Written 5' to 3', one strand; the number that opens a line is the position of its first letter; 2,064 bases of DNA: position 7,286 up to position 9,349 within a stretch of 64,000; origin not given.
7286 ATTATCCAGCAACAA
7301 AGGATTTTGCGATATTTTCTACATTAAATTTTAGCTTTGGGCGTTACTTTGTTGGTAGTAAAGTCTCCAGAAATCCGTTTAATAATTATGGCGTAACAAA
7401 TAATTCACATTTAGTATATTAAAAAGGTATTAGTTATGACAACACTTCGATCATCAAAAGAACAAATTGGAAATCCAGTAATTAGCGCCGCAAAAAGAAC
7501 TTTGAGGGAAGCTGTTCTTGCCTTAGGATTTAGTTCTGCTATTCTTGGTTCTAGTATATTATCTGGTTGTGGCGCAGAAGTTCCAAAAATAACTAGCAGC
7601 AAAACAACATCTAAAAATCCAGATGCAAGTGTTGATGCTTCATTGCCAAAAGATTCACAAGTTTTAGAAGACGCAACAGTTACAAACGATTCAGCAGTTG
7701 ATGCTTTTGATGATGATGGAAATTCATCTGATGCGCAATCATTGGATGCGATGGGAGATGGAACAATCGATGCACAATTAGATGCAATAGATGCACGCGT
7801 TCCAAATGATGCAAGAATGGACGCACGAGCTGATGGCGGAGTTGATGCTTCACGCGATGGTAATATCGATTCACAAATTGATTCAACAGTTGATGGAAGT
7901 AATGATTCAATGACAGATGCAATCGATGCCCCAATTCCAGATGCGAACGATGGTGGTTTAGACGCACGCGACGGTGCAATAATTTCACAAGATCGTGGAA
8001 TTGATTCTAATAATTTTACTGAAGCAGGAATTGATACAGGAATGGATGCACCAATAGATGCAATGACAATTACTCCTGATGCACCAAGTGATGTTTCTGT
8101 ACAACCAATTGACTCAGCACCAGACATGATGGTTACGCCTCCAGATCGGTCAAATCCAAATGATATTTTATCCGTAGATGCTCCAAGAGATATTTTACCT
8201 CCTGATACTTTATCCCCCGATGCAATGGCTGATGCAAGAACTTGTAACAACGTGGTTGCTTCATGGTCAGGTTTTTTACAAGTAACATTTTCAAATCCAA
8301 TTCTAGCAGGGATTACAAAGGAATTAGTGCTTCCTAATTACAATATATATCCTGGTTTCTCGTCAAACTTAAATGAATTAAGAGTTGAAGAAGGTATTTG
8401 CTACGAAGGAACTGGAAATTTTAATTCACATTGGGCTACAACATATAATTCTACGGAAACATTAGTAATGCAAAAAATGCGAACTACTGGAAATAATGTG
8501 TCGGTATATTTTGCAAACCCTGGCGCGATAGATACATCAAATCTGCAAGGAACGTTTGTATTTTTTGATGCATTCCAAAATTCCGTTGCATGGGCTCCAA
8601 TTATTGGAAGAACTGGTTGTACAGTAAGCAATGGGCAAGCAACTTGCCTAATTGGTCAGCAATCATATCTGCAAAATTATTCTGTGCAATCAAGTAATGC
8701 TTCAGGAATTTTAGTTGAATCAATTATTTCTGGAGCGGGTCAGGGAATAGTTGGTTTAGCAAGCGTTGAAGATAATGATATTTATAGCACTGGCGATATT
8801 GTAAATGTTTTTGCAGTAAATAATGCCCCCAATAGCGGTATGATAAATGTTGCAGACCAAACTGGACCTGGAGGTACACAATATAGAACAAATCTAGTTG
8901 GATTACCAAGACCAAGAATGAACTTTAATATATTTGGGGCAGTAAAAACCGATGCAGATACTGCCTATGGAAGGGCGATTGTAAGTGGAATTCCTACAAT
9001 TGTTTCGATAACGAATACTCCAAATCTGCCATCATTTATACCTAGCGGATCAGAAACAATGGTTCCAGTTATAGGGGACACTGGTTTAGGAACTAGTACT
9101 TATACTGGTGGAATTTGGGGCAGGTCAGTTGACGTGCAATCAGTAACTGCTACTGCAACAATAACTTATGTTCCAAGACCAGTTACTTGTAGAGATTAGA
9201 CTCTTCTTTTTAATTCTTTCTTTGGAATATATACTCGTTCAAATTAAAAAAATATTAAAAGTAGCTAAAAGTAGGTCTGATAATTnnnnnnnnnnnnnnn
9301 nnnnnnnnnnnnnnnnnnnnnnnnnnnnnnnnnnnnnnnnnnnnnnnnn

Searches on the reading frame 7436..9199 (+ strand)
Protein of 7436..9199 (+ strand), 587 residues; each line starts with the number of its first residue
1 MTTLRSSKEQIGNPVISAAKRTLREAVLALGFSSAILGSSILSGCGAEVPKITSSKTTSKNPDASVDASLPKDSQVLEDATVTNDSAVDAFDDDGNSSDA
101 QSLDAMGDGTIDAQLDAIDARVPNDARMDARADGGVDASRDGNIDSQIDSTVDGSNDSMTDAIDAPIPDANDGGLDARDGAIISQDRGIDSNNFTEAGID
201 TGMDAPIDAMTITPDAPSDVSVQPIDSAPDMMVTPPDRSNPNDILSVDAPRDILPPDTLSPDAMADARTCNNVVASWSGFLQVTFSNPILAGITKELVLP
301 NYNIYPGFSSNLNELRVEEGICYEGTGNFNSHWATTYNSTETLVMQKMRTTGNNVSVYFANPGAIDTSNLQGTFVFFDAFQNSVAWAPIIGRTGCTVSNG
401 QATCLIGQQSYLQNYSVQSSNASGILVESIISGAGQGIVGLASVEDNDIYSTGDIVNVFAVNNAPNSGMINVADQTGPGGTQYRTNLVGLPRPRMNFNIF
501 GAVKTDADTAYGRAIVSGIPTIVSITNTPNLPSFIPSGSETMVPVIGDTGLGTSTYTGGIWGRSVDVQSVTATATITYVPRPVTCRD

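Call 60: search_protein_families(library=pfam, proteins=[window:7436-9199:+], max_evalue=0.001)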
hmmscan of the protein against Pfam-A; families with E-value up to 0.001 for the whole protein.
window:7436-9199:+ (587 aa): 1 family
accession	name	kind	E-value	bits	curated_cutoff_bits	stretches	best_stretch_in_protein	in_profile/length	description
PF10102.14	DUF2341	-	1e-05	26.3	23.4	1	325-383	10-74/84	Domain of unknown function (DUF2341)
